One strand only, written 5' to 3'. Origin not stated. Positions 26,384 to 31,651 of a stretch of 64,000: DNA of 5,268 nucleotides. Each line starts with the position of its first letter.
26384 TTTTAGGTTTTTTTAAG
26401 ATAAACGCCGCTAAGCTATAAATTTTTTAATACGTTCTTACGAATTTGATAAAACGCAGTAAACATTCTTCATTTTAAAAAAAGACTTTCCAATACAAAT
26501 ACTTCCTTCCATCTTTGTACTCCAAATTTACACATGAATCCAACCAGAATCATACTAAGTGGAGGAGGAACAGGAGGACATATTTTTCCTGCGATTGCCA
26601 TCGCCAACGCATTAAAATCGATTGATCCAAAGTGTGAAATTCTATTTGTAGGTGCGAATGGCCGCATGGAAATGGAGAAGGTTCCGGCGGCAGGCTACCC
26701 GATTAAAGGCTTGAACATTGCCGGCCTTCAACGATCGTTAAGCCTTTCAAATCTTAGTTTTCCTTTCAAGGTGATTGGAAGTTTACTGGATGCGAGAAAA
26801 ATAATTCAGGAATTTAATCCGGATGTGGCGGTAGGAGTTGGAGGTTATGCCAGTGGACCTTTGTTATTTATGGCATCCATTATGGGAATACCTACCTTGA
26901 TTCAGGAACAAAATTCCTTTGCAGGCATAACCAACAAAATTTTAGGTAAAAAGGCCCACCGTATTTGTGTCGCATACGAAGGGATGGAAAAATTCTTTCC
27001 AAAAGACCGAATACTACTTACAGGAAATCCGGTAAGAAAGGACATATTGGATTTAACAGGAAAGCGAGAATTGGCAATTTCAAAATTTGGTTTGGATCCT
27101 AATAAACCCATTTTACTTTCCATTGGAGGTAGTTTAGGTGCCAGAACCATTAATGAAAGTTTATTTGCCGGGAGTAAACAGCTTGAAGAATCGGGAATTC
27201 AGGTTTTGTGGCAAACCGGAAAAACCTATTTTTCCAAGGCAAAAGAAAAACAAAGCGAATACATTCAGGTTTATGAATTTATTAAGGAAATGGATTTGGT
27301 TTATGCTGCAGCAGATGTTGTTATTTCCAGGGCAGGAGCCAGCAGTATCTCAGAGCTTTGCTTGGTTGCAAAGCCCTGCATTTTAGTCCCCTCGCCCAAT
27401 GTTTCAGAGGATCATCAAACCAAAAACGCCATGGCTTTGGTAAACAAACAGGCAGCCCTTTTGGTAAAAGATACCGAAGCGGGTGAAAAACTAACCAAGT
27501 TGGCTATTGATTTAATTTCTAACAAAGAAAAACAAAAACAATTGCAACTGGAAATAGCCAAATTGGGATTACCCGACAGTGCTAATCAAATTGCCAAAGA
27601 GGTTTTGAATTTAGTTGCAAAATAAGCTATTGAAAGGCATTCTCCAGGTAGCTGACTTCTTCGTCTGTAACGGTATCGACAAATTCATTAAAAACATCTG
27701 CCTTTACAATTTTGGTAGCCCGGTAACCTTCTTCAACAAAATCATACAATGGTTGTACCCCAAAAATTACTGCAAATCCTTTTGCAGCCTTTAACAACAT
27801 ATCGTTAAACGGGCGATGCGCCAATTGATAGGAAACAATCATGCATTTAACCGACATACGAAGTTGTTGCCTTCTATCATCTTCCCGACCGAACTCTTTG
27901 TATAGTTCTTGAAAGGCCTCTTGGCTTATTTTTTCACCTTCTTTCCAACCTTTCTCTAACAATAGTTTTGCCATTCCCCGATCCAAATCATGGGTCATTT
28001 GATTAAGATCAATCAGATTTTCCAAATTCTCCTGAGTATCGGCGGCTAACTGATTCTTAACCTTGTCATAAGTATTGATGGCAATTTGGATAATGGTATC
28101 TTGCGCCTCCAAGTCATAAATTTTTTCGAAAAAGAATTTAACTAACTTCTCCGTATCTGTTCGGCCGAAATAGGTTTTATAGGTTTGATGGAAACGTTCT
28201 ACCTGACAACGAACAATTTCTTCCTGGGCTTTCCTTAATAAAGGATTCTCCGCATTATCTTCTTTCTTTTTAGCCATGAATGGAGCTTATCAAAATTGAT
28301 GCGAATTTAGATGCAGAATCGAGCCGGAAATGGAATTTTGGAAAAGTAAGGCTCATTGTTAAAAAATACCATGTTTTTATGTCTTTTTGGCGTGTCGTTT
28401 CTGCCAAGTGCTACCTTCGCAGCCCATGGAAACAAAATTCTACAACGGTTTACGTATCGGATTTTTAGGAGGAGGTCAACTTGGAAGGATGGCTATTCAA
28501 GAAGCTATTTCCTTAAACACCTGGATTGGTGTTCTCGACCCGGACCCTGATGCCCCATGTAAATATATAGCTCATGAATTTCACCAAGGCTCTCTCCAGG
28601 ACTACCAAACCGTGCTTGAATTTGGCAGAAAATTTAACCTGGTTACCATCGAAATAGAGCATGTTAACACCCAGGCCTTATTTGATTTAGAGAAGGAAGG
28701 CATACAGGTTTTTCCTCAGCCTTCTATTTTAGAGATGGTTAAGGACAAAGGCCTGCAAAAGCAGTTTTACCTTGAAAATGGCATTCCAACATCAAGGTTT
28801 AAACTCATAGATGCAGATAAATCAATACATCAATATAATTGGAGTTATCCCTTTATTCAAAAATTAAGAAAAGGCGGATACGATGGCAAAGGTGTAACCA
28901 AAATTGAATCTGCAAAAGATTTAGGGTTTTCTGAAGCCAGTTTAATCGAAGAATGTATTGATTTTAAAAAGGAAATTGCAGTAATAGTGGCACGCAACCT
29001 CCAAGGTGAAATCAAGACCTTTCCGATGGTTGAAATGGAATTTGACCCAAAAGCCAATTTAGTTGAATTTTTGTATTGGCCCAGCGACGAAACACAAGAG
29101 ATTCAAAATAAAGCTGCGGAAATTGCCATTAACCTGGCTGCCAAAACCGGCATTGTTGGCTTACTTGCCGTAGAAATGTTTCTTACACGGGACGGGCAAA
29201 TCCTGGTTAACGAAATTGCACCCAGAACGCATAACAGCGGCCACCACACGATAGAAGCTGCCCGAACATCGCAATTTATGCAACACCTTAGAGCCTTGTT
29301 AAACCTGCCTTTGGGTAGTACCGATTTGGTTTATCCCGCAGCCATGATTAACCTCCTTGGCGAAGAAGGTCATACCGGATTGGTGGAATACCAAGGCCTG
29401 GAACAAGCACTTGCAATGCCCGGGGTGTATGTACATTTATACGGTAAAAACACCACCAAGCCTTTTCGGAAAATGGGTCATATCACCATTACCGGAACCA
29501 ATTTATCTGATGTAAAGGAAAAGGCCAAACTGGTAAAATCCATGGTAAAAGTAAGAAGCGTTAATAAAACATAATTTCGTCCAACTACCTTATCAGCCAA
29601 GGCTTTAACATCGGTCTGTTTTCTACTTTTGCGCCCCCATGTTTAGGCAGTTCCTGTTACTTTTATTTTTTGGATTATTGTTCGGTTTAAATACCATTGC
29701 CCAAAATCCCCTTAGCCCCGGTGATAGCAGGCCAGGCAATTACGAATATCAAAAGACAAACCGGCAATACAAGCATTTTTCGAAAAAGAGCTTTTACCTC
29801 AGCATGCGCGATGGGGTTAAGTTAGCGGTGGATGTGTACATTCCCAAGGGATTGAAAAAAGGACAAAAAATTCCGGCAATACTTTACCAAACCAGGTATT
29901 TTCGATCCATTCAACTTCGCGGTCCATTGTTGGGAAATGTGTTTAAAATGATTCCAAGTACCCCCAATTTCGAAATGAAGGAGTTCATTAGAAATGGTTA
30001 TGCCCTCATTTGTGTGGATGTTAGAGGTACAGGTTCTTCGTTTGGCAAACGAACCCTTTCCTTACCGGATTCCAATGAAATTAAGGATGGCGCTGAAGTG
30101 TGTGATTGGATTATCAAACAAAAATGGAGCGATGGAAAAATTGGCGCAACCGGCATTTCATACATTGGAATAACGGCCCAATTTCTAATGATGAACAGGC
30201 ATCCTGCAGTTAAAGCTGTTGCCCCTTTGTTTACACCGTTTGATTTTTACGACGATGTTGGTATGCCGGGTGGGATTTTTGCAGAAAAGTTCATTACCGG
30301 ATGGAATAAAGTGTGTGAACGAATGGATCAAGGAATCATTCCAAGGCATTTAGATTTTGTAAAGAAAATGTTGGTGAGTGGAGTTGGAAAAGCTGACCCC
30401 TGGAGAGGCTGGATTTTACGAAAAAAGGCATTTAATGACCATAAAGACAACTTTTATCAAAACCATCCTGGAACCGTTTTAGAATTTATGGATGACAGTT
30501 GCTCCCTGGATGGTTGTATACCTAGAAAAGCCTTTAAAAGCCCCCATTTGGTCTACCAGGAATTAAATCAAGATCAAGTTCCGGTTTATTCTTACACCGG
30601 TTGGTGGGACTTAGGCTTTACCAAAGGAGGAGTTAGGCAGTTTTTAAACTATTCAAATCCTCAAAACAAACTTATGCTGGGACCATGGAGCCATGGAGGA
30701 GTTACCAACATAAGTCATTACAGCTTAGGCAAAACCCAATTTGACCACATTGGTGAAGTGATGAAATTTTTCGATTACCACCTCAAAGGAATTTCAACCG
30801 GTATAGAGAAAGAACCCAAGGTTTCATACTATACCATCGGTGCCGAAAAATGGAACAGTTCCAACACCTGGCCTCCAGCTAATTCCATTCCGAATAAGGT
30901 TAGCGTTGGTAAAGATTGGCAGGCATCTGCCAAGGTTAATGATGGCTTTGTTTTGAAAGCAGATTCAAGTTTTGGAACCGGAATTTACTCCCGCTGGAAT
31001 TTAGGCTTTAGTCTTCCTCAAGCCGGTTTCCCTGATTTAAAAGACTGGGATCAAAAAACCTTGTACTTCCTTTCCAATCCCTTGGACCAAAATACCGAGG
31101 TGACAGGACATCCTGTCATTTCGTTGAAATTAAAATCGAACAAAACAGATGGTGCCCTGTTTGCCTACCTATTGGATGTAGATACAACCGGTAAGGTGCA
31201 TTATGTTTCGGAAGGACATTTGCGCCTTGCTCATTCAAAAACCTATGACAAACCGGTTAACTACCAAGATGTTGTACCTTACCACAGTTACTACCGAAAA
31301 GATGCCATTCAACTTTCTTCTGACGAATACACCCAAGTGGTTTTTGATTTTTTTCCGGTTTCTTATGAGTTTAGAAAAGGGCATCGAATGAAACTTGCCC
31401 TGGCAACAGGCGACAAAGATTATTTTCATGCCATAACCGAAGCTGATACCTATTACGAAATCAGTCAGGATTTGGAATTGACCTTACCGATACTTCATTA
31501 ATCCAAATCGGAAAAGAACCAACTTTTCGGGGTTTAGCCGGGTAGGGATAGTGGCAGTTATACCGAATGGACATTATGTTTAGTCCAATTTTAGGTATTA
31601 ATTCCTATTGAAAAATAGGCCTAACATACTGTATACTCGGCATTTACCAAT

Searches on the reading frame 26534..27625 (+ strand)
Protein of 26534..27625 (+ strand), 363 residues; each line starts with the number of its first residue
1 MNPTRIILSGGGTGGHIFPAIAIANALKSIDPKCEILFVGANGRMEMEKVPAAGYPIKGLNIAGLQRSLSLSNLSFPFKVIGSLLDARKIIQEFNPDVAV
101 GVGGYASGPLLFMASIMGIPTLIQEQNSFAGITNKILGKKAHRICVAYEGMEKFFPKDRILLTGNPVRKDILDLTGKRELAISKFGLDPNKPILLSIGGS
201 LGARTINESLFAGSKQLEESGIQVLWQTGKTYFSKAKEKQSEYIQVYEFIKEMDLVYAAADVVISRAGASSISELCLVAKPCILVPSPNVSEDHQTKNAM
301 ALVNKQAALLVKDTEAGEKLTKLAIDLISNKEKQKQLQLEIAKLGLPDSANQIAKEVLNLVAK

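Call 52: search_protein_families(library=pfam, proteins=[window:26534-27625:+], max_evalue=0.00001)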
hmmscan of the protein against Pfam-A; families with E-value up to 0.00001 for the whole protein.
window:26534-27625:+ (363 aa): 2 families
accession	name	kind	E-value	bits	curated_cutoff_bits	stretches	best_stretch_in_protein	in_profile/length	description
PF04101.22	Glyco_tran_28_C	-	1.3e-35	123.3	22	1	197-352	5-165/166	Glycosyltransferase family 28 C-terminal domain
PF03033.26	Glyco_transf_28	-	2.6e-33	115.4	26.2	1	6-144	1-137/139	Glycosyltransferase family 28 N-terminal domain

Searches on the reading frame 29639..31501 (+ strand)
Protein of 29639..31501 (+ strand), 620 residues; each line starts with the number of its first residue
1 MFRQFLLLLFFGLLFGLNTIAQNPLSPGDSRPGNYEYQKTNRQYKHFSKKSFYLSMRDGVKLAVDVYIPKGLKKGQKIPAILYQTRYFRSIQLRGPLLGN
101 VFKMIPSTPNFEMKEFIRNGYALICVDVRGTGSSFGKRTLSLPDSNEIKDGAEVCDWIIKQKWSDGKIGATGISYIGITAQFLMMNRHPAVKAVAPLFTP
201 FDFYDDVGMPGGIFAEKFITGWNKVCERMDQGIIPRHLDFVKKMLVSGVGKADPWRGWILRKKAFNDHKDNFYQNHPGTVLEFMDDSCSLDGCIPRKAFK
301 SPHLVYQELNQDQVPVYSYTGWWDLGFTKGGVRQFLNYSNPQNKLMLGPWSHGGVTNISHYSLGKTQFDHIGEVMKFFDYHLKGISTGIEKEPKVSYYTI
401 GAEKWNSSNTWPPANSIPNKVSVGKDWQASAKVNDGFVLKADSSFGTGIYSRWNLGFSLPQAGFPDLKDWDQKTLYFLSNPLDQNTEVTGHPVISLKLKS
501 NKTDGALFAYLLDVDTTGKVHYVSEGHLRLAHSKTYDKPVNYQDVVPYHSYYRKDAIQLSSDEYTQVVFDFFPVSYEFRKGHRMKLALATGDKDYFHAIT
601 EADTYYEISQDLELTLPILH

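Call 10: find_encoding_contigs(protein=window:29639-31501:+, flank=3000, max_places=6)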
Protein window:29639-31501:+ (620 aa): 1 contig read that carries it; 1 place shown.
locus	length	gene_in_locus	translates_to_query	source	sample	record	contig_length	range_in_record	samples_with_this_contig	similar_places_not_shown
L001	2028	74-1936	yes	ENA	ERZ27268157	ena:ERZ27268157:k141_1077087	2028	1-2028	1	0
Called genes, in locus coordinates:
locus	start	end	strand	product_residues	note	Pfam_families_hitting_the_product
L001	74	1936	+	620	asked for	PF02129:Peptidase_S15, PF08530:PepX_C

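Call 11: search_protein_families(library=pfam, proteins=[window:29639-31501:+])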
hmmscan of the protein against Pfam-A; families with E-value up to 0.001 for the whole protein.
window:29639-31501:+ (620 aa): 3 families
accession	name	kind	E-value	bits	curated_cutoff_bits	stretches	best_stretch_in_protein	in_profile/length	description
PF02129.25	Peptidase_S15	-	3.1e-47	161.9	23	1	58-353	1-261/262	X-Pro dipeptidyl-peptidase (S15 family)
PF08530.16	PepX_C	-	4.9e-26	92.4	22.5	1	388-607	2-195/217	X-Pro dipeptidyl-peptidase C-terminal non-catalytic domain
PF00326.27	Peptidase_S9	-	4.3e-05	23.5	22.6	1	115-190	9-88/213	Prolyl oligopeptidase family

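Call 35: find_homologous_proteins(query=window:29639-31501:+, max_evalue=1e-60)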
Query window:29639-31501:+ (620 aa): 1267 proteins with E <= 1e-60 among 7173 candidates; the best 120 are listed.
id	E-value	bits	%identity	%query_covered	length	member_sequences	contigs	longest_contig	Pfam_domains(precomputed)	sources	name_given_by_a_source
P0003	0.0e+0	1471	100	100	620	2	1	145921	PF02129.25,PF08530.17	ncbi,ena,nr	ncbi:MAG: CocE/NonD family hydrolase [Bacteroidia bacterium]|nr:CocE/NonD family hydrolase [Bacteroi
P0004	0.0e+0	1132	76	100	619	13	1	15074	PF02129.25,PF08530.17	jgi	jgi:hypothetical protein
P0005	2.4e-254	864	63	91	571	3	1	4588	PF02129.25,PF08530.17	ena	-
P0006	3.5e-209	715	51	100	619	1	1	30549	PF02129.25,PF08530.17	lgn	-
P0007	5.3e-186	638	47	100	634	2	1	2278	PF02129.25,PF08530.17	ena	-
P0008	1.9e-183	630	46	99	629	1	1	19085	PF02129.25,PF00326.28,PF08530.17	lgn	-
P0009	1.6e-182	627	47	100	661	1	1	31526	PF02129.25,PF00326.28,PF08530.17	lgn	-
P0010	3.2e-181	623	47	99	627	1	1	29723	PF02129.25,PF08530.17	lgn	-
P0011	2.1e-180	620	47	100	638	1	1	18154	PF02129.25,PF00326.28,PF08530.17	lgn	-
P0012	6.6e-180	618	46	100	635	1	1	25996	PF02129.25,PF08530.17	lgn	-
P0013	1.1e-179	617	46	100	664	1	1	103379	PF02129.25,PF08530.17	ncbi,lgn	-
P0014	2.3e-150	521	40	97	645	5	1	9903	PF02129.25,PF08530.17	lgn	-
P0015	6.8e-150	519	41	91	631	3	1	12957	PF02129.25,PF08530.17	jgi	jgi:uncharacterized protein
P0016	1.1e-148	515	41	94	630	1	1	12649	PF02129.25,PF08530.17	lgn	-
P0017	2.3e-147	511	40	94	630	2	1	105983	PF02129.25,PF08530.17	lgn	-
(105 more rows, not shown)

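Call 36: find_encoding_contigs(protein=P0004, flank=6000, max_places=3)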
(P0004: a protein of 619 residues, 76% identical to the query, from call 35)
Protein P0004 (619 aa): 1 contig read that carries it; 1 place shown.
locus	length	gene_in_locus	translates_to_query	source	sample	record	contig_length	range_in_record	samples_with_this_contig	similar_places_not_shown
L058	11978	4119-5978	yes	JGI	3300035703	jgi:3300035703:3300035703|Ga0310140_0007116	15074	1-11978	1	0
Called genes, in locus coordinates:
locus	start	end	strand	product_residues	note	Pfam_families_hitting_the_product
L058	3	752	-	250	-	?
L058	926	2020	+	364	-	PF03033:Glyco_transf_28, PF04101:Glyco_tran_28_C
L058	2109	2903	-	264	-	PF26621:DUF8198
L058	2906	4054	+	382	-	PF22660:RS_preATP-grasp-like, PF02222:ATP-grasp, PF17769:PurK_C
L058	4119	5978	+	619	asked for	PF02129:Peptidase_S15, PF08530:PepX_C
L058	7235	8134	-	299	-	PF28533:DUF8429 (weak), PF28532:DUF8428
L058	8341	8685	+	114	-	PF26766:Choice_anch_L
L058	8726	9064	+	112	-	PF26766:Choice_anch_L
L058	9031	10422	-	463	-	PF18962:Por_Secre_tail (weak)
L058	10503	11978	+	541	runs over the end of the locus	PF00496:SBP_bac_5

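Call 37: find_encoding_contigs(protein=P0005, flank=5000, max_places=3)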
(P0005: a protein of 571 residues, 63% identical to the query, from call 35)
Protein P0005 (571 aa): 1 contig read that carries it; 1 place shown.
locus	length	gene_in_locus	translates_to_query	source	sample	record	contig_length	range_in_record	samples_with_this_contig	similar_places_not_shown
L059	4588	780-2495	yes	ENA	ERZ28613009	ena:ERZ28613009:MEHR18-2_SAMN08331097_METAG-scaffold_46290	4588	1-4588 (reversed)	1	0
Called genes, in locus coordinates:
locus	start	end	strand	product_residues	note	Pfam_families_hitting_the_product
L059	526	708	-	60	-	-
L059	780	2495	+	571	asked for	PF02129:Peptidase_S15, PF08530:PepX_C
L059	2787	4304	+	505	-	PF18962:Por_Secre_tail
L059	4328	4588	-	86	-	?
